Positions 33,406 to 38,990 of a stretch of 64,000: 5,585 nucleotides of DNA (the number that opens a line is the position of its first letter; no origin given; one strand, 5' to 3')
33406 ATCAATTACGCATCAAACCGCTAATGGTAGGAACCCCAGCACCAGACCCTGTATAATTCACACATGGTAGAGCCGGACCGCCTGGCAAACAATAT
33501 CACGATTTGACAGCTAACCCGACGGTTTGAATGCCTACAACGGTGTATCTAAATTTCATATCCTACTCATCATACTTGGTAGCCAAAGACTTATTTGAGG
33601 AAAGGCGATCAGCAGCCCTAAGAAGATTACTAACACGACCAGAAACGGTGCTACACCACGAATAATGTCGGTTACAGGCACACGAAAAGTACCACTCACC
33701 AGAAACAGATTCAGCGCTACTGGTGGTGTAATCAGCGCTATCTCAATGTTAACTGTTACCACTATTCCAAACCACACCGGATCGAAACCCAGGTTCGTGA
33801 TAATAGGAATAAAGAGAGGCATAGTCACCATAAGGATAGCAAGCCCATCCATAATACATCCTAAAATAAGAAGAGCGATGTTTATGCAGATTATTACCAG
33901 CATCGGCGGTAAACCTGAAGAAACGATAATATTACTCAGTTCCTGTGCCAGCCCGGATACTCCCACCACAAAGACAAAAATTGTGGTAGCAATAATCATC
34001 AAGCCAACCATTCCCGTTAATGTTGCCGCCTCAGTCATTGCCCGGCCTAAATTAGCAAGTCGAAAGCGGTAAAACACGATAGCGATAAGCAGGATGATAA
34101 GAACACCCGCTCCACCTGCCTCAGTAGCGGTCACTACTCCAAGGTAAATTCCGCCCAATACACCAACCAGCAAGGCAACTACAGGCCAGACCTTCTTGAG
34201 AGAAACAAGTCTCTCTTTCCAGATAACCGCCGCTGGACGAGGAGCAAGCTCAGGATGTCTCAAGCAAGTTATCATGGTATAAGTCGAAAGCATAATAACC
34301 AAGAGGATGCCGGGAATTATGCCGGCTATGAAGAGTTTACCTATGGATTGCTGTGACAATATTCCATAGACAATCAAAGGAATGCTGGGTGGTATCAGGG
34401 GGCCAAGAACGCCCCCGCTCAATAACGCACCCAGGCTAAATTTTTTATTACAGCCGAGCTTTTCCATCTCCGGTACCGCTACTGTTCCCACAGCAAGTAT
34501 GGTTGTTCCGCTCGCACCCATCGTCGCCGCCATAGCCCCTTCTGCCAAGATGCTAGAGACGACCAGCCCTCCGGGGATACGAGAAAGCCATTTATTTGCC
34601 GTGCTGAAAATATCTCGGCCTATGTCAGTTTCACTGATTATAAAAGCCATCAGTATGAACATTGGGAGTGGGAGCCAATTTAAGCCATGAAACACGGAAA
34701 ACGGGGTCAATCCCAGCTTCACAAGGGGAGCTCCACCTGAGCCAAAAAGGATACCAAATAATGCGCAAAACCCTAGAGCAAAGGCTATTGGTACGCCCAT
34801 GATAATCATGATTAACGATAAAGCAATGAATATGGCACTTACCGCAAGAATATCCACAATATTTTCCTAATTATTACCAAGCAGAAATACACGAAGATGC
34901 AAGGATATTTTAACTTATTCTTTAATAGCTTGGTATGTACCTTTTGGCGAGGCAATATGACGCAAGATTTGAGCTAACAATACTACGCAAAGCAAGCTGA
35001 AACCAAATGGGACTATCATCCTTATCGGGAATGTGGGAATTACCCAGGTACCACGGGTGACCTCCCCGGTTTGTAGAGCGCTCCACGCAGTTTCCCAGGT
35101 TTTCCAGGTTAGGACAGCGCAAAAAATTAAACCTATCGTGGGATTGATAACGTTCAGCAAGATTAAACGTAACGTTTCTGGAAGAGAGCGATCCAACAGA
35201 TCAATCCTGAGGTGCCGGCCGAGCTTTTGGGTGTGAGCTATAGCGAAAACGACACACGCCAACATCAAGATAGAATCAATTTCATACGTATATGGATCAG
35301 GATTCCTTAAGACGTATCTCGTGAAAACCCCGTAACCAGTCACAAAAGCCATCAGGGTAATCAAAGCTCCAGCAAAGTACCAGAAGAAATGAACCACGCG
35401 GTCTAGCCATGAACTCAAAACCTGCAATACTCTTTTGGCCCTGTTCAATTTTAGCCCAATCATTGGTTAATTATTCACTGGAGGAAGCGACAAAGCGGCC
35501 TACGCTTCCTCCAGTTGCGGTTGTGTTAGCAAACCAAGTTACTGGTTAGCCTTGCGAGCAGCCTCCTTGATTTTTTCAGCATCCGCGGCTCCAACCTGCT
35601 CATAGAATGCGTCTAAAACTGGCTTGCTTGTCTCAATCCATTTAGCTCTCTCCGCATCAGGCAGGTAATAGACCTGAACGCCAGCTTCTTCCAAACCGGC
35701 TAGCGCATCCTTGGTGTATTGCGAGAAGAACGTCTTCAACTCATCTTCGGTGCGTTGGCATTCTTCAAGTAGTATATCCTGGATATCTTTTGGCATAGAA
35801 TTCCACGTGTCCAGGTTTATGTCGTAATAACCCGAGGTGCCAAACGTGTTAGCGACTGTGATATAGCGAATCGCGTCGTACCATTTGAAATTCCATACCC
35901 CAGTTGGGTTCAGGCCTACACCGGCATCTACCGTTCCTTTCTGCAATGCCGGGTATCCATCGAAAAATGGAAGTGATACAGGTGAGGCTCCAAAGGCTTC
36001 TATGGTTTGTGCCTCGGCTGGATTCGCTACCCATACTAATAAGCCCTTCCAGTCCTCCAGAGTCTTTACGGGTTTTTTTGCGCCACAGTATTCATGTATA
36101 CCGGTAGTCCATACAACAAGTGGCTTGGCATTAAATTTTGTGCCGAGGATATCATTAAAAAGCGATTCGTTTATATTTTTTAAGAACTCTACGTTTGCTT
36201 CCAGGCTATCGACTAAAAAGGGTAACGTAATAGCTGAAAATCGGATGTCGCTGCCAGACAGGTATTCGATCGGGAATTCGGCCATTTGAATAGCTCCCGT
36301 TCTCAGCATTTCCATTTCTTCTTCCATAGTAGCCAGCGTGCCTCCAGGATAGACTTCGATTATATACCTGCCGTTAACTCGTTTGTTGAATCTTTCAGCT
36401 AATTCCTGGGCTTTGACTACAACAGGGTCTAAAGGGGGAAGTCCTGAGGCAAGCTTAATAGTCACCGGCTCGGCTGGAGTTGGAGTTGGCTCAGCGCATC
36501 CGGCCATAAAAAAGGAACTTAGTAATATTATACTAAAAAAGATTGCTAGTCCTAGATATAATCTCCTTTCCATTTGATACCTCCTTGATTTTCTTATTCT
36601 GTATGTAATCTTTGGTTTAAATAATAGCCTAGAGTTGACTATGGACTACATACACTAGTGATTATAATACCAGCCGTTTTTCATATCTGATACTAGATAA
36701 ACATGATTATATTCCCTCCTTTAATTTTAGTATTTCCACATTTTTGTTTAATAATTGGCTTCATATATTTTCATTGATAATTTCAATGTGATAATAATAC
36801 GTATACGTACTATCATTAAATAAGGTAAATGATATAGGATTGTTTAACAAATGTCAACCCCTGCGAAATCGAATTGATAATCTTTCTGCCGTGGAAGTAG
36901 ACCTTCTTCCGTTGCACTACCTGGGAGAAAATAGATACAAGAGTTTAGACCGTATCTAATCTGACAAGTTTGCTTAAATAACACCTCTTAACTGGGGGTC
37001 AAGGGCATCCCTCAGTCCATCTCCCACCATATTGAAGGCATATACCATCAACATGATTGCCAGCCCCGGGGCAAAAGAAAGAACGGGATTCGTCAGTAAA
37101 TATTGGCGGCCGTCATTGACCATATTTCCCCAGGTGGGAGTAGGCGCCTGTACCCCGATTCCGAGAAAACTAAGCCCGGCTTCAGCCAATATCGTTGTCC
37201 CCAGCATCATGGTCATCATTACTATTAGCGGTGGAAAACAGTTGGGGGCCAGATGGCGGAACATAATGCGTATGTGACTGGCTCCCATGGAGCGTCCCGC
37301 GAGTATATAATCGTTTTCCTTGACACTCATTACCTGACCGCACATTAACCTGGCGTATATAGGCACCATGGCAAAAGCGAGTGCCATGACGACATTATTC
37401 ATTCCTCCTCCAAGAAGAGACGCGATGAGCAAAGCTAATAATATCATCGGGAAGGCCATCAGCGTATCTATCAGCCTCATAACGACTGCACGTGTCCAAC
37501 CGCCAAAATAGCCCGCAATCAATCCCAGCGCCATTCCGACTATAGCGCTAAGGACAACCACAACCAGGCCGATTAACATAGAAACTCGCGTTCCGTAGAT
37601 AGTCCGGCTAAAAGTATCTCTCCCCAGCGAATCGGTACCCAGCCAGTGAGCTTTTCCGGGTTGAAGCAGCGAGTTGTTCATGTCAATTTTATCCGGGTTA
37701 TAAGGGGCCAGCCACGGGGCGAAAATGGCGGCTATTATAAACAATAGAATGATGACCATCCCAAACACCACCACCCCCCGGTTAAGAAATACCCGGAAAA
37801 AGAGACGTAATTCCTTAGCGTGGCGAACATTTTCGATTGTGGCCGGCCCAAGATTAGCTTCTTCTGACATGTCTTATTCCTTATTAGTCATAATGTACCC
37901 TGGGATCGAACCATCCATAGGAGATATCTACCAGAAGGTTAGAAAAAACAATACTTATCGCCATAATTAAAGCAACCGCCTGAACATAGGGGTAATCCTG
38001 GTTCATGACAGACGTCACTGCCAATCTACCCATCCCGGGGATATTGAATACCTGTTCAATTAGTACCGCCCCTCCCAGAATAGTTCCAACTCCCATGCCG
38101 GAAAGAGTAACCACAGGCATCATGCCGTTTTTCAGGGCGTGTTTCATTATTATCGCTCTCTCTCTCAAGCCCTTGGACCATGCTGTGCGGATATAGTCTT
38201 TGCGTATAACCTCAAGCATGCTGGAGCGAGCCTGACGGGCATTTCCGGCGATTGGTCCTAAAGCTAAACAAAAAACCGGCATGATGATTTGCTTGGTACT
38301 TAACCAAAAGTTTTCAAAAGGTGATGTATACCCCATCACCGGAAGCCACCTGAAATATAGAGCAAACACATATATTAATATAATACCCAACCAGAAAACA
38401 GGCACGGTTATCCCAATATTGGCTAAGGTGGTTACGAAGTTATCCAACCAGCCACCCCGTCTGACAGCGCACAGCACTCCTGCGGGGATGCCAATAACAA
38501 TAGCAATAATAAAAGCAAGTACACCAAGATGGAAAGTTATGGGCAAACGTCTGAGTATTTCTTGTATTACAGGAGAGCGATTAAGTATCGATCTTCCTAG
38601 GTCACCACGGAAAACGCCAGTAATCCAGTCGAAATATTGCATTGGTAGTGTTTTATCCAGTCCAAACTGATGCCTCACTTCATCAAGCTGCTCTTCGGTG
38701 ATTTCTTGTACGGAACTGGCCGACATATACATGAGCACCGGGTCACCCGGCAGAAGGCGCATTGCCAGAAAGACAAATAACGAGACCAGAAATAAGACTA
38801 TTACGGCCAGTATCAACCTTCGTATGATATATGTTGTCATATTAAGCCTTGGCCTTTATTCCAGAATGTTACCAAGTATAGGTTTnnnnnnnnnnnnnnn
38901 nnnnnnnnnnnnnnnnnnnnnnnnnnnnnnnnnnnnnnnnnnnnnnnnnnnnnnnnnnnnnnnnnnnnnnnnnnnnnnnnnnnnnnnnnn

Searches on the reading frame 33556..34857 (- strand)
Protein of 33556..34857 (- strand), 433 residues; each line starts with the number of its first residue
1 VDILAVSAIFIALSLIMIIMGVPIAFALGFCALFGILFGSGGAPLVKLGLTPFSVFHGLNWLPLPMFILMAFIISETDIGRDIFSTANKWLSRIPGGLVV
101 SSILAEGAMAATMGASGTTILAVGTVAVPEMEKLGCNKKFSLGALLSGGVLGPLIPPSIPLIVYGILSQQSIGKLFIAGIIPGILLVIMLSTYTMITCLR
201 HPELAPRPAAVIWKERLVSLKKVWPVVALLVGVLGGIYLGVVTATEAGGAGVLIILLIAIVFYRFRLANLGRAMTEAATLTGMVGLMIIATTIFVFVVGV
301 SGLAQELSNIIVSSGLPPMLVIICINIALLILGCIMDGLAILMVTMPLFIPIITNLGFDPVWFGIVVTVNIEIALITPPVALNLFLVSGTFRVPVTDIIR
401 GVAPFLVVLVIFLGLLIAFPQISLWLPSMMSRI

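Call 35: search_protein_families(library=pfam, proteins=[window:33556-34857:-])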
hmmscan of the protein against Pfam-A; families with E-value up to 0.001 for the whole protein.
window:33556-34857:- (433 aa): 1 family
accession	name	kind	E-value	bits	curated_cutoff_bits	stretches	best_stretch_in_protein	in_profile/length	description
PF06808.19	DctM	-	2e-79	267.8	23.8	1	14-422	4-413/413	Tripartite ATP-independent periplasmic transporter, DctM component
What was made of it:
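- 33556..36573 (-): TRAP transporter DctP/DctQ/DctM (carboxylate-type uptake). Call 35.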

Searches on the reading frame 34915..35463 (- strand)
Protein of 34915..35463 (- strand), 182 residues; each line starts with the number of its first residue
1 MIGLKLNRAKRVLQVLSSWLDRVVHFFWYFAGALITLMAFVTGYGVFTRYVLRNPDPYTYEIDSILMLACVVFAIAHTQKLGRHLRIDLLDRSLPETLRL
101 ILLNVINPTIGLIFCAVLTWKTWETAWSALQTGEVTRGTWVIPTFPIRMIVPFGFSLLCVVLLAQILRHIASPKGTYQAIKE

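Call 35: search_protein_families(library=pfam, proteins=[window:34915-35463:-])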
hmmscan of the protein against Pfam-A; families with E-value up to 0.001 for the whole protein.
window:34915-35463:- (182 aa): 1 family
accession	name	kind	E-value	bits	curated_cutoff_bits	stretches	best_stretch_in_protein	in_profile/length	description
PF04290.18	DctQ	-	2.3e-26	92.7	28.3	1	38-170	1-130/132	Tripartite ATP-independent periplasmic transporters, DctQ component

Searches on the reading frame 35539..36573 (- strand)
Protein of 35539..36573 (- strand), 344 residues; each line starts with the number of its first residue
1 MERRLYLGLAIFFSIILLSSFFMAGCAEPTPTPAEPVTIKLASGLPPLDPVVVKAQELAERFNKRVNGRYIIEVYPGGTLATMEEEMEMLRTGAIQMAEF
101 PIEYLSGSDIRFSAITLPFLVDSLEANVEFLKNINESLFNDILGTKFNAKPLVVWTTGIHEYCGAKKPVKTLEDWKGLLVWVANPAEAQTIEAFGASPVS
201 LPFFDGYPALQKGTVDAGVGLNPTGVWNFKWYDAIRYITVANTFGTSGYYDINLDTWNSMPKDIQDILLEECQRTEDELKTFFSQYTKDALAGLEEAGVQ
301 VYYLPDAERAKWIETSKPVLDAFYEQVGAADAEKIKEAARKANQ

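Call 35: search_protein_families(library=pfam, proteins=[window:35539-36573:-])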
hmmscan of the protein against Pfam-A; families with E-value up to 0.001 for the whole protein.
window:35539-36573:- (344 aa): 1 family
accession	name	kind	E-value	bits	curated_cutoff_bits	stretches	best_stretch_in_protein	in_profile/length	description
PF03480.18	DctP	-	4.8e-50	170.9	23.4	1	44-325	4-284/286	Bacterial extracellular solute-binding protein, family 7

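Call 91: search_solved_structures(query=window:35539-36573:-, max_evalue=1e-10)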
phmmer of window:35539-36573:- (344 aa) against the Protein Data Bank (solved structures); distinct sequences matched with E-value up to 1e-10: 68 (the best 60 are shown).
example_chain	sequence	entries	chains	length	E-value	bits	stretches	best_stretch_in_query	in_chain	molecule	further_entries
4nn3_A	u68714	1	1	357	9.4e-25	90.6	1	46-336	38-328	TRAP dicarboxylate transporter, DctP subunit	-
4p47_A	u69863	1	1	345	1.1e-24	90.3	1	36-336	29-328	TRAP dicarboxylate transporter, DctP subunit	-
8t9t_A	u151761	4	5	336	1.2e-23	87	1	33-333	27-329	Isethionate-binding periplasmic protein DctP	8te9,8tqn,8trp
4o94_A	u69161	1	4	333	6.7e-22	81.2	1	44-329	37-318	TRAP dicarboxylate transporter DctP subunit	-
4pfb_A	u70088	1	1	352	7.5e-20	74.5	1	56-323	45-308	C4-dicarboxylate-binding protein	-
9dsy_A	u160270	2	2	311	2.6e-19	72.7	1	34-342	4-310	C4-dicarboxylate-binding periplasmic protein DctP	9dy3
4ngu_A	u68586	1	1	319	3.8e-19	72.1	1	35-344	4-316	TRAP dicarboxylate transporter, DctP subunit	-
4xfe_A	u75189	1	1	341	1.3e-18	70.4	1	31-300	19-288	TRAP dicarboxylate transporter subunit DctP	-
4ovs_A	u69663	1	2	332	2.2e-18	69.7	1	37-335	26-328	TRAP dicarboxylate transporter, DctP subunit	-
4mx6_A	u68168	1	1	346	7.1e-18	68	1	34-342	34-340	TRAP-type C4-dicarboxylate:H+ symport system substrate-binding component DctP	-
4ng7_A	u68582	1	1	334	1e-17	67.4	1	39-325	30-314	TRAP periplasmic solute binding protein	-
4x04_A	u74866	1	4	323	1.1e-17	67.4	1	39-324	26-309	solute binding protein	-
4p8b_A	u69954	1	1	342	2.1e-17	66.4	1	16-335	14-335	TRAP-type transporter, periplasmic component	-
2hpg_A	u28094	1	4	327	5.3e-17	65.1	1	38-315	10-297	ABC transporter, periplasmic substrate-binding protein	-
4x8r_A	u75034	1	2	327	6.4e-17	64.8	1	37-326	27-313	TRAP dicarboxylate transporter, DctP subunit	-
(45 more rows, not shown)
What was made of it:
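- Tried and rejected: The TRAP DctP scores about 90 bits at best, to mixed ligands including isethionate (call 91).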

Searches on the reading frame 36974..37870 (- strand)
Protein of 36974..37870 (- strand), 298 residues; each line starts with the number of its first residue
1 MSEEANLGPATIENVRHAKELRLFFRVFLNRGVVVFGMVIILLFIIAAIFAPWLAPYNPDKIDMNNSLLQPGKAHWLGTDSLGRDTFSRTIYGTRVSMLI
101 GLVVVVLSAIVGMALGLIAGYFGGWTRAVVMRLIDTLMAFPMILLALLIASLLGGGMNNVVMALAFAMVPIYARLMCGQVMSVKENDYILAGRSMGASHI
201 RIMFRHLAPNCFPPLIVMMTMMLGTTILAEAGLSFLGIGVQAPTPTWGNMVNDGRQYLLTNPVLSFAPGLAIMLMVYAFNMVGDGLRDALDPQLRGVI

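Call 35: search_protein_families(library=pfam, proteins=[window:36974-37870:-])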
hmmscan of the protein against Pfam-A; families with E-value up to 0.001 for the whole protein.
window:36974-37870:- (298 aa): 2 families
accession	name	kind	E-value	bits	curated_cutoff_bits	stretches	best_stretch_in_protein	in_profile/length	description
PF00528.27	BPD_transp_1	-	3.6e-31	108.8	26.4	1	112-295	1-183/184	Binding-protein-dependent transport system inner membrane component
PF12911.12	OppC_N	-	2.1e-12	47.2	23.9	1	22-71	4-53/53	N-terminal TM domain of oligopeptide transport permease C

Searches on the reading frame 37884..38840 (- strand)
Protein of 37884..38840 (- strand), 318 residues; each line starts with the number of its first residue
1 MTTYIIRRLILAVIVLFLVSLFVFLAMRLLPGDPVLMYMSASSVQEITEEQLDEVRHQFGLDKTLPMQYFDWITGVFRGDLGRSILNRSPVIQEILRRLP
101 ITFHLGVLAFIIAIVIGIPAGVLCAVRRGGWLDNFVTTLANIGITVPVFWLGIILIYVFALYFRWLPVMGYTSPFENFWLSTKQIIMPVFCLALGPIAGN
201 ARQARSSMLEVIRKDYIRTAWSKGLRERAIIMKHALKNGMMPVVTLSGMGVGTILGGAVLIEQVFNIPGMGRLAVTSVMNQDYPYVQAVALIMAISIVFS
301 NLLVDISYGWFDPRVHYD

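Call 3: search_protein_families(library=pfam, proteins=[window:37884-38840:-])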
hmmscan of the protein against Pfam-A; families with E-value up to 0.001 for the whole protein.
window:37884-38840:- (318 aa): 2 families
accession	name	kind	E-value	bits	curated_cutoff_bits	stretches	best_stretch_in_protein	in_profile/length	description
PF00528.27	BPD_transp_1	-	6e-42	143.9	26.4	1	117-316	1-183/184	Binding-protein-dependent transport system inner membrane component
PF19300.4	BPD_transp_1_N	-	2.7e-17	63.4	23.8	1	1-105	1-113/114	Binding-prot-dependent transport system membrane comp, N-term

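Call 4: search_protein_families(library=ncbifam, proteins=[window:37884-38840:-])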
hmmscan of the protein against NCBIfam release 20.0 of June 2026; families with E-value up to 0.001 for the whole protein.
window:37884-38840:- (318 aa): 20 families
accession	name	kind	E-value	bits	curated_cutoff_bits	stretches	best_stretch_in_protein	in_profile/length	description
NF045470.1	Opp2B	equivalog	6.2e-98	327.7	350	1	8-315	1-299/300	nickel ABC transporter permease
NF045469.1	Opp1B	equivalog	4.9e-85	285.7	380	1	1-315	1-306/307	nickel/cobalt ABC transporter permease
TIGR02789.1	nickel_nikB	equivalog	1.4e-84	284.2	447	1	1-316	1-307/314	nickel ABC transporter permease subunit NikB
NF007677.0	PRK10352.1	equivalog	5.2e-83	278.7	433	1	1-316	1-307/314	nickel ABC transporter permease subunit NikB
NF011661.0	PRK15081.1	equivalog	2.4e-75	253.8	463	1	1-317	1-305/306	glutathione ABC transporter permease GsiC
NF045472.1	Opp4B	equivalog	2.1e-74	250.7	450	1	1-315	1-318/319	oligopeptide ABC transporter permease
NF045471.1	Opp3B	equivalog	2.5e-73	247.2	480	1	1-316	1-303/308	oligopeptide ABC transporter permease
NF008161.0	PRK10914.1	equivalog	1.4e-70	238.2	590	2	177-316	197-336/339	dipeptide ABC transporter permease DppB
NF007008.0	PRK09471.1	equivalog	3.8e-63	213.8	388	1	1-317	1-306/306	oligopeptide ABC transporter permease OppB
NF011690.0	PRK15110.1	equivalog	3.4e-44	151.6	432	2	67-170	42-145/321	putrescine export ABC transporter permease SapB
NF011712.0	PRK15133.1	subfamily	6.4e-43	147.1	445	1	48-317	82-361/364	microcin C ABC transporter permease YejB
NF043081.1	MMSYN1_0165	equivalog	8.3e-35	120.5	350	1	87-316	163-385/388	oligopeptide ABC transporter permease OppB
NF045474.1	Opp2C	equivalog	1.7e-12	47.5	300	2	189-255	106-172/236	nickel transporter permease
NF045476.1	Opp4C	equivalog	1.2e-09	37.9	350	1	98-254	75-209/278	oligopeptide ABC transporter permease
TIGR02790.1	nickel_nikC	equivalog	5.8e-07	29.3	358.45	0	191-255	130-194/258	nickel ABC transporter permease subunit NikC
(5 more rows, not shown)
